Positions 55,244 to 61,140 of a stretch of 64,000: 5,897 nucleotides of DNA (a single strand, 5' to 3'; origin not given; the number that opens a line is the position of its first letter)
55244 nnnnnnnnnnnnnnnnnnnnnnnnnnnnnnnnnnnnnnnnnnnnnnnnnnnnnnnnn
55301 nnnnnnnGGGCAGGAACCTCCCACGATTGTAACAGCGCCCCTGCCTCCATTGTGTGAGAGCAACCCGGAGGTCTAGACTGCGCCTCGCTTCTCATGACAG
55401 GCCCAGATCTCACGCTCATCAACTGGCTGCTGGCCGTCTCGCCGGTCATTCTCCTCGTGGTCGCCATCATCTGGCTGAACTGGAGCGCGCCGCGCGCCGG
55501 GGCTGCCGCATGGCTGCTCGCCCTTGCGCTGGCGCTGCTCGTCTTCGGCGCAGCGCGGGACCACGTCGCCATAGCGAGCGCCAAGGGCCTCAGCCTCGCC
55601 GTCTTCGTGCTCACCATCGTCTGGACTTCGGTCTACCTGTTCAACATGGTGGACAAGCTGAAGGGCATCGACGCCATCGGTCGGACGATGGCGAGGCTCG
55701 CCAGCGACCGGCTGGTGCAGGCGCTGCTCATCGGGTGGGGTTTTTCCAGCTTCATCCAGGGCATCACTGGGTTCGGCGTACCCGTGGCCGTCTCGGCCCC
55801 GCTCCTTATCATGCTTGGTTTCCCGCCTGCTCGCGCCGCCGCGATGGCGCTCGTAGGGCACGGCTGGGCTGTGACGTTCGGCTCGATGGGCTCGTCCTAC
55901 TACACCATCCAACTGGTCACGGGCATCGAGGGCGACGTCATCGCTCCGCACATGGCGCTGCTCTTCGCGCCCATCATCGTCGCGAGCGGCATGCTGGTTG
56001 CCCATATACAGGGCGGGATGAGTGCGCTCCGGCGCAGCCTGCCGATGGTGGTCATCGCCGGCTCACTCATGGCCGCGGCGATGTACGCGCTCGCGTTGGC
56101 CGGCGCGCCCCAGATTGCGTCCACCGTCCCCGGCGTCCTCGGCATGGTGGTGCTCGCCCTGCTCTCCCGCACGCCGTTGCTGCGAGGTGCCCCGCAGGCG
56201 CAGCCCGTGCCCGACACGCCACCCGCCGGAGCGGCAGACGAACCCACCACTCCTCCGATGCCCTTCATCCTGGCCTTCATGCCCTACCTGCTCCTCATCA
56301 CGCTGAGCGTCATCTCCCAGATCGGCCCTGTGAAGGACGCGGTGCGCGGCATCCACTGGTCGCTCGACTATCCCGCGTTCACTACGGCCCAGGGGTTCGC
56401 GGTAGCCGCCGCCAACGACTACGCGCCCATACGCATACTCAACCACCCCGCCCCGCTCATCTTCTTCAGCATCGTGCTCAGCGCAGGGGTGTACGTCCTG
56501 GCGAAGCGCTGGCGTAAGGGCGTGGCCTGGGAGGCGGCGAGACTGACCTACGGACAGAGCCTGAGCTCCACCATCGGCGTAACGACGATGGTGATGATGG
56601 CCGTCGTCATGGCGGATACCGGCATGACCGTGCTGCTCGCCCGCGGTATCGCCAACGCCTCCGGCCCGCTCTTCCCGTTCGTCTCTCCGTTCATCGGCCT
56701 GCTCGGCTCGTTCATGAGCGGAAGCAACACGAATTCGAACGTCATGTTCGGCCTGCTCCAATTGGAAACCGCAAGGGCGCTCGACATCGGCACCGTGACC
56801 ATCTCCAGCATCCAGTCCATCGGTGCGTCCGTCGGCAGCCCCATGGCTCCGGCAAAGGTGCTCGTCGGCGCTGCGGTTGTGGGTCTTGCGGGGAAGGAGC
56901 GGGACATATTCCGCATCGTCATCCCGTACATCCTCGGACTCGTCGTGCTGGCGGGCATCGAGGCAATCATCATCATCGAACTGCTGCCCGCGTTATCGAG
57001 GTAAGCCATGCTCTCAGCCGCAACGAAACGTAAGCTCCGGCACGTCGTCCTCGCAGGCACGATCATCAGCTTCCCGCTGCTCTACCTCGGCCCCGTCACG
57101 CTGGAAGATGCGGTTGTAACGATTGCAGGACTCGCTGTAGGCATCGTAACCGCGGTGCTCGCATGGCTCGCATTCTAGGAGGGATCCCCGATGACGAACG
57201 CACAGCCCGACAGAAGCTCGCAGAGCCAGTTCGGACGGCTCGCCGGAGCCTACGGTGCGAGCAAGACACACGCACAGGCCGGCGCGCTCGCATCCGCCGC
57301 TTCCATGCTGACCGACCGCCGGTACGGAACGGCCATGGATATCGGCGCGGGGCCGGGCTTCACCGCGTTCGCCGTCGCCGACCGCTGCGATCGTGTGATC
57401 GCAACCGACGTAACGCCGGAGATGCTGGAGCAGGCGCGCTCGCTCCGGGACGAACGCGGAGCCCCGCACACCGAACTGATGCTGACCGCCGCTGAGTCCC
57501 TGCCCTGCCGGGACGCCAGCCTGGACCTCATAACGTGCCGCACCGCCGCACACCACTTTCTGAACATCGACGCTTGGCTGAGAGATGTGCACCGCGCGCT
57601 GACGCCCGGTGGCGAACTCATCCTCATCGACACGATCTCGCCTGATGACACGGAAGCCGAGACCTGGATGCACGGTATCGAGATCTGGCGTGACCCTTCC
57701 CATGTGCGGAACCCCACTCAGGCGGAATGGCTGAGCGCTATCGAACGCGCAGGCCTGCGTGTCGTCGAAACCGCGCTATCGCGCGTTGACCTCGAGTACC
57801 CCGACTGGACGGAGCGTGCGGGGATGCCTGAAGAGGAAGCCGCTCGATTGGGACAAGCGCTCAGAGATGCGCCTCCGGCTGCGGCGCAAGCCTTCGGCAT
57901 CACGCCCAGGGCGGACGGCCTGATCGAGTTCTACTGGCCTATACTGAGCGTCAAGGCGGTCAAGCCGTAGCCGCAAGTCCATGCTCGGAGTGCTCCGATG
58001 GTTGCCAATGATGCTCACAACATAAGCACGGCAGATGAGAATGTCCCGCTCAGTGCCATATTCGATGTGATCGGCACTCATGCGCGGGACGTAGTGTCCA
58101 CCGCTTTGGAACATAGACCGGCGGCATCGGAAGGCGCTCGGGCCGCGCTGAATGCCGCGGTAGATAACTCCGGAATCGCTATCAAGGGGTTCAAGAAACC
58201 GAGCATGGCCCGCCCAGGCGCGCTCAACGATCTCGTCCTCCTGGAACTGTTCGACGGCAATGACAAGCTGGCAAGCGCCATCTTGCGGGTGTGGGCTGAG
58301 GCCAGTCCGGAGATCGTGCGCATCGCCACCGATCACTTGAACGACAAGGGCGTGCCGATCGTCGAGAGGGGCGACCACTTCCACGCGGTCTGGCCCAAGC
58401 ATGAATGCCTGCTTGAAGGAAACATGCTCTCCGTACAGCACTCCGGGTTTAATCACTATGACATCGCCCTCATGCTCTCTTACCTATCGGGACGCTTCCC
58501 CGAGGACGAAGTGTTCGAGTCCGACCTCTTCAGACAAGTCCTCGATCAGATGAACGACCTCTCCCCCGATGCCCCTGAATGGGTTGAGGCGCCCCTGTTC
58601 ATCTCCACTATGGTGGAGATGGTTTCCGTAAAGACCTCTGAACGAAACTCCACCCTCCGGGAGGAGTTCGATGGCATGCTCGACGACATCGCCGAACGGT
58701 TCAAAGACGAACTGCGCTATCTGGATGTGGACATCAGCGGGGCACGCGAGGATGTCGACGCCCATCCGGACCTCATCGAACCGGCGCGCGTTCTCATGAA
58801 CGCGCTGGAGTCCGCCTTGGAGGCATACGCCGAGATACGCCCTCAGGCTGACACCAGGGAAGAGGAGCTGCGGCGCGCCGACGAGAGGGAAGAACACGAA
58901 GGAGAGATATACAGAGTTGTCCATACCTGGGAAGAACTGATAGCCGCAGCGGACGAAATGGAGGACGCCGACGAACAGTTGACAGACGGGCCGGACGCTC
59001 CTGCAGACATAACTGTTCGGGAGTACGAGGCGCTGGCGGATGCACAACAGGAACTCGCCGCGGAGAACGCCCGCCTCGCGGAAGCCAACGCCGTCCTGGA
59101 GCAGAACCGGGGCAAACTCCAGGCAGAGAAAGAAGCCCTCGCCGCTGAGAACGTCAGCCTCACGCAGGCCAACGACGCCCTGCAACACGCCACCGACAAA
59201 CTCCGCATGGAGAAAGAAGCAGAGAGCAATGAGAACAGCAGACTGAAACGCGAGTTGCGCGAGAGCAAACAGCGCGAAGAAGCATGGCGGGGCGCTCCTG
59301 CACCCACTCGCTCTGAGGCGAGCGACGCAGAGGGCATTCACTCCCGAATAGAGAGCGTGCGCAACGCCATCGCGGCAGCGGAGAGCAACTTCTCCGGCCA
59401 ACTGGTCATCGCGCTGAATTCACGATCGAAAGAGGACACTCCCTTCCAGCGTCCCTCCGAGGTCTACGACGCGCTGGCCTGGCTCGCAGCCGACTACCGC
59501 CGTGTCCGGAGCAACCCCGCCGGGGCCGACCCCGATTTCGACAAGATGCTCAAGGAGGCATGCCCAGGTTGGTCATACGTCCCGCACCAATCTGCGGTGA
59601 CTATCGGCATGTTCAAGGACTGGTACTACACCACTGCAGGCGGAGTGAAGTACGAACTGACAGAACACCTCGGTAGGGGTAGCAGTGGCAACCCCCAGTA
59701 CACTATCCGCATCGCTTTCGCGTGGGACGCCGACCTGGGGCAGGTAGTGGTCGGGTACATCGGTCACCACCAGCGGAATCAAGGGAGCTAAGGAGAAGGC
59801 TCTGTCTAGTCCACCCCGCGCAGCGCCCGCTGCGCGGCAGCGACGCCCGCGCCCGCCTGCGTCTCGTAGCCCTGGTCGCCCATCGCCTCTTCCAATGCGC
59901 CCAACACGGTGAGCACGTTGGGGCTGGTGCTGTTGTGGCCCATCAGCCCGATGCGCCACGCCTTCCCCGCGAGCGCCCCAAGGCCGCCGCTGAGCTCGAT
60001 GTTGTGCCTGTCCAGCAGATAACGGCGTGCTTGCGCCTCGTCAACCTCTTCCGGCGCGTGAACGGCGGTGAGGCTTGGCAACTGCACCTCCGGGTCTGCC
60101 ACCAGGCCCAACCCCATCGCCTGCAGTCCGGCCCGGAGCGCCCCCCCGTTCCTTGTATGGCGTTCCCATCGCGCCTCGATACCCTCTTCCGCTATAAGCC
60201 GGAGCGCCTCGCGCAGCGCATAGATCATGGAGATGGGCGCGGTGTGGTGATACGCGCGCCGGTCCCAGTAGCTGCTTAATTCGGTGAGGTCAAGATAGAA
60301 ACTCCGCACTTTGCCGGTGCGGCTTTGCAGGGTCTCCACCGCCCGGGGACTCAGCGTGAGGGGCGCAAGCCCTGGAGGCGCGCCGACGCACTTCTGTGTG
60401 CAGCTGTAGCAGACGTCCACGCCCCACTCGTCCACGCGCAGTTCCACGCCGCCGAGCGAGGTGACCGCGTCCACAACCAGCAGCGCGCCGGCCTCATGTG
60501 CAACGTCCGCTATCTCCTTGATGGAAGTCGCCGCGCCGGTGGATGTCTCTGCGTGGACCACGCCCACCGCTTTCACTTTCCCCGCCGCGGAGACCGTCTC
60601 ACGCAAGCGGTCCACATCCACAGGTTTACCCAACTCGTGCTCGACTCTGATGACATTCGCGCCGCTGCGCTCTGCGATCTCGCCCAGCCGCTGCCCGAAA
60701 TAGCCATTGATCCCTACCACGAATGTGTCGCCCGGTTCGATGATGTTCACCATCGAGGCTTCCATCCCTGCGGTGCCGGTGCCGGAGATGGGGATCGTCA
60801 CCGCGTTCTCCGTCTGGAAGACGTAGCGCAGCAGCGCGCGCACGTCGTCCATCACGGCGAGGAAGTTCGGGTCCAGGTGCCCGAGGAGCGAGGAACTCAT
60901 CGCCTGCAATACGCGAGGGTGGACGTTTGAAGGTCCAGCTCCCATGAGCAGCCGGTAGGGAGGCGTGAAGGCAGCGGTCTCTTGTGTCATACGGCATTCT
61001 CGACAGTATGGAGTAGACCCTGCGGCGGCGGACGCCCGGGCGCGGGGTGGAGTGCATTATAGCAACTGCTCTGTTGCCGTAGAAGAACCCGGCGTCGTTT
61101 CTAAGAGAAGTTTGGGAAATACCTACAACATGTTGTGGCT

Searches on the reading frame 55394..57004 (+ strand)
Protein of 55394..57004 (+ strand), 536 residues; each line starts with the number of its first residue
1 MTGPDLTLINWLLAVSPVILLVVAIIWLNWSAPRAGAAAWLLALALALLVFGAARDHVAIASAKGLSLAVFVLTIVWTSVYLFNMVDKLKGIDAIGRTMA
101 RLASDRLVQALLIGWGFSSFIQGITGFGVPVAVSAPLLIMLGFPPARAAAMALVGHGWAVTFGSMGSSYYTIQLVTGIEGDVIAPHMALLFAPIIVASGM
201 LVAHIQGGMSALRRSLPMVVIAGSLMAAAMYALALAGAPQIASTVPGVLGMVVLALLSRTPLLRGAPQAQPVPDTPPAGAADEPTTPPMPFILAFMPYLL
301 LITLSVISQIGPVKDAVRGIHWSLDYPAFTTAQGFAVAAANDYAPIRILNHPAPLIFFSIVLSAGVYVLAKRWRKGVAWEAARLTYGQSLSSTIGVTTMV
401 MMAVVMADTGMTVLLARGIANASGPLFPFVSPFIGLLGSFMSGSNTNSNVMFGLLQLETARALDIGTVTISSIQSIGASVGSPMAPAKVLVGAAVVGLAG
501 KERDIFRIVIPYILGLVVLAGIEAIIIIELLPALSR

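Call 36: search_protein_families(library=pfam, proteins=[window:55394-57004:+], max_evalue=0.00001)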
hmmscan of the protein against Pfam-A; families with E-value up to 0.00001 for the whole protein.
window:55394-57004:+ (536 aa): 1 family
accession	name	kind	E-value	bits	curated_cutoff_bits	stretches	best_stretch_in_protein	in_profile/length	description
PF02652.20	Lactate_perm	-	2.2e-74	251.6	27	1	11-526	3-521/522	L-lactate permease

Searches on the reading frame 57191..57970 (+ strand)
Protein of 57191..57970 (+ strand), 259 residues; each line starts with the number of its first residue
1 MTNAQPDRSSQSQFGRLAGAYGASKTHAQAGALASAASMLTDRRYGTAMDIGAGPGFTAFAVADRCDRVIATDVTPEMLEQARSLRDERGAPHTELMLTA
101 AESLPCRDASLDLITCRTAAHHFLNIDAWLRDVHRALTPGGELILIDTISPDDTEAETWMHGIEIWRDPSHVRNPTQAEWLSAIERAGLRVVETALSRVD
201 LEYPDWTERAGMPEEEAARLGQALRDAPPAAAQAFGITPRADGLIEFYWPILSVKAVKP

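Call 36: search_protein_families(library=pfam, proteins=[window:57191-57970:+], max_evalue=0.00001)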
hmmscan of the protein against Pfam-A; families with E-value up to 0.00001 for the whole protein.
window:57191-57970:+ (259 aa): 6 families
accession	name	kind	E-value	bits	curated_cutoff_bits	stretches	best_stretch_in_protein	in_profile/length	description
PF08241.18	Methyltransf_11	-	1.9e-19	70.5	21.2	1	50-145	2-95/95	Methyltransferase domain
PF13649.12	Methyltransf_25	-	3.8e-18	66.4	27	1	49-141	2-97/97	Methyltransferase domain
PF08242.18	Methyltransf_12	-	7.7e-15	55.9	30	1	49-143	1-98/98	Methyltransferase domain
PF13847.12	Methyltransf_31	-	3.1e-14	53.3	27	1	47-149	6-113/145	Methyltransferase domain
PF13489.12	Methyltransf_23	-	4.2e-12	46.5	27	1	42-193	20-163/164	Methyltransferase domain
PF01209.24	Ubie_methyltran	-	9.7e-11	41.9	20.1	1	40-151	43-157/233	ubiE/COQ5 methyltransferase family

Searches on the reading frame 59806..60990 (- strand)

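Call 36: search_protein_families(library=pfam, proteins=[window:59806-60990:-], max_evalue=0.00001)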
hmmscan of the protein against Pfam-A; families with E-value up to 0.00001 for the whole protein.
window:59806-60990:- (394 aa): 2 families
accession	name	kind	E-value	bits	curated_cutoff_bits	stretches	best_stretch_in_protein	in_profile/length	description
PF00266.25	Aminotran_5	-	5.7e-32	111.5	21.5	1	15-337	3-339/371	Aminotransferase class-V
PF01053.26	Cys_Met_Meta_PP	-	8.1e-06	25.1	27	0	57-200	61-198/381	Cys/Met metabolism PLP-dependent enzyme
